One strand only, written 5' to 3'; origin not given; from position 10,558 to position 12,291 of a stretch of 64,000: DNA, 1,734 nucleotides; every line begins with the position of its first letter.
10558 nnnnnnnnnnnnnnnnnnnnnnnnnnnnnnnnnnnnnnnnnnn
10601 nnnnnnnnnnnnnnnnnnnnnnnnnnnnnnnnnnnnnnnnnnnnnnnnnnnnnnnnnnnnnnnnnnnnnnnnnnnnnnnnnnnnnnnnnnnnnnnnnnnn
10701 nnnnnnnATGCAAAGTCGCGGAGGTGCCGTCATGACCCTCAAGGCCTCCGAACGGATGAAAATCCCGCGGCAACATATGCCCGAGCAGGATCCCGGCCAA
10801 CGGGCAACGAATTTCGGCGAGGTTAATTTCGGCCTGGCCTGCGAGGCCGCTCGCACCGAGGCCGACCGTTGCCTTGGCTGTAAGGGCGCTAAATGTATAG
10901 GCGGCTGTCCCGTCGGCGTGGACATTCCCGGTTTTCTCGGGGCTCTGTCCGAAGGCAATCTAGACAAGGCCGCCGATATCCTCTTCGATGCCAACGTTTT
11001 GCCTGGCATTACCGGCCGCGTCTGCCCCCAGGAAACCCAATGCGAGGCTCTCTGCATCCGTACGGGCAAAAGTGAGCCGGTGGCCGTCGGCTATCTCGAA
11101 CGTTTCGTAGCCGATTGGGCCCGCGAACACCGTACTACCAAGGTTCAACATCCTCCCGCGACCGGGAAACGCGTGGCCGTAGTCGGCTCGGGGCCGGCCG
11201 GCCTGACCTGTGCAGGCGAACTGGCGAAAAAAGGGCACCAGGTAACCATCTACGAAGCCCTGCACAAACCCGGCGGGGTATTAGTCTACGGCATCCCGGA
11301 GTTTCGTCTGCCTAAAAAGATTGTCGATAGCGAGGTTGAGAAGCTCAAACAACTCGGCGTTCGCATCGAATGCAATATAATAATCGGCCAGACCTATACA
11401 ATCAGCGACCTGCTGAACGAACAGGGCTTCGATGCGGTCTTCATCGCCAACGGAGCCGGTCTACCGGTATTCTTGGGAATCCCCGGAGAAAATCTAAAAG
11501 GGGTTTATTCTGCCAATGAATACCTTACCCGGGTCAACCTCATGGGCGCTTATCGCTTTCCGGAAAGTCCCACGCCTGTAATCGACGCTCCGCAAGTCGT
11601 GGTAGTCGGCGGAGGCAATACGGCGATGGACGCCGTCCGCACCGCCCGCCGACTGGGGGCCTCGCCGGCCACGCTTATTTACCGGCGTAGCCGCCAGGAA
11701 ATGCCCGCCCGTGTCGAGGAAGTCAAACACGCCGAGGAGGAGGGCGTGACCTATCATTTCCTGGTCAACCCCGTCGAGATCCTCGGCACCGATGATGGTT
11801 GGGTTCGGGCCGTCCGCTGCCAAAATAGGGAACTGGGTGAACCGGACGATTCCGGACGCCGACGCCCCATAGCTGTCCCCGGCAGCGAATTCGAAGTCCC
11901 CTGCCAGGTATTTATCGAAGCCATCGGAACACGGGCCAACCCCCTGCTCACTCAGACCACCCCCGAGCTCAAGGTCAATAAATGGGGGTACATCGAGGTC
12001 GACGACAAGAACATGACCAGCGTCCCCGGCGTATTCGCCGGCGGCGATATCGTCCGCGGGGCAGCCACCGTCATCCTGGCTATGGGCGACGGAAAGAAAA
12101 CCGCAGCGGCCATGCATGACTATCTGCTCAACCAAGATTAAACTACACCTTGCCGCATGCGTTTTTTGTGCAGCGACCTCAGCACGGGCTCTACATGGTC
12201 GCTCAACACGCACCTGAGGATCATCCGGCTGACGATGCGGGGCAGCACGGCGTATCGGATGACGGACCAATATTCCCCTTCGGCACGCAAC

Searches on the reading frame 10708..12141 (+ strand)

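Call 28: search_protein_families(library=pfam, proteins=[window:10708-12141:+], max_evalue=0.001)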
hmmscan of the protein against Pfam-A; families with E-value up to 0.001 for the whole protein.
window:10708-12141:+ (477 aa): 14 families
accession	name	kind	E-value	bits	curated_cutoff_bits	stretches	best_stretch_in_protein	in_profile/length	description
PF07992.20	Pyr_redox_2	-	1.6e-36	126.7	26.1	1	155-462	2-291/291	Pyridine nucleotide-disulphide oxidoreductase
PF14691.11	Fer4_20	-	3.5e-36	123.9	25.8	1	32-142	1-112/113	Dihydroprymidine dehydrogenase domain II, 4Fe-4S cluster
PF00070.33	Pyr_redox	-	3.8e-14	53.4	22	2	297-372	2-80/82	Pyridine nucleotide-disulphide oxidoreductase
PF13738.12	Pyr_redox_3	-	7.8e-09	35.6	30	0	293-345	163-216/305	Pyridine nucleotide-disulphide oxidoreductase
PF13450.12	NAD_binding_8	-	1.8e-08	35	21.9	1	158-190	1-33/68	NAD(P)-binding Rossmann-like domain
PF01266.30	DAO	-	1.5e-07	31.8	27.9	1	155-189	1-35/353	FAD dependent oxidoreductase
PF12831.13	FAD_oxidored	-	2.5e-06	27.5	27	1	156-195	2-41/416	FAD dependent oxidoreductase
PF00890.30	FAD_binding_2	-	3.3e-06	27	20.4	1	156-192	2-38/414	FAD binding domain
PF03486.20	HI0933_like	-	4e-06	26.9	50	1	155-189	2-36/244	HI0933-like protein Rossmann domain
PF01262.27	AlaDh_PNT_C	-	6.7e-06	26.1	23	0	292-323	26-57/214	Alanine dehydrogenase/PNT, C-terminal domain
PF01946.23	Thi4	-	1.4e-05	24.9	26.2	1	156-220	20-84/235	Thi4 family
PF01593.30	Amino_oxidase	-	0.0001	22.2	19.8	1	164-190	2-28/443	Flavin containing amine oxidoreductase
PF01494.25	FAD_binding_3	-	0.00023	21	22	1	156-186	4-34/349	FAD binding domain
PF13241.12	NAD_binding_7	-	0.00037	21.5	22.1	0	152-182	6-36/104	Putative NAD(P)-binding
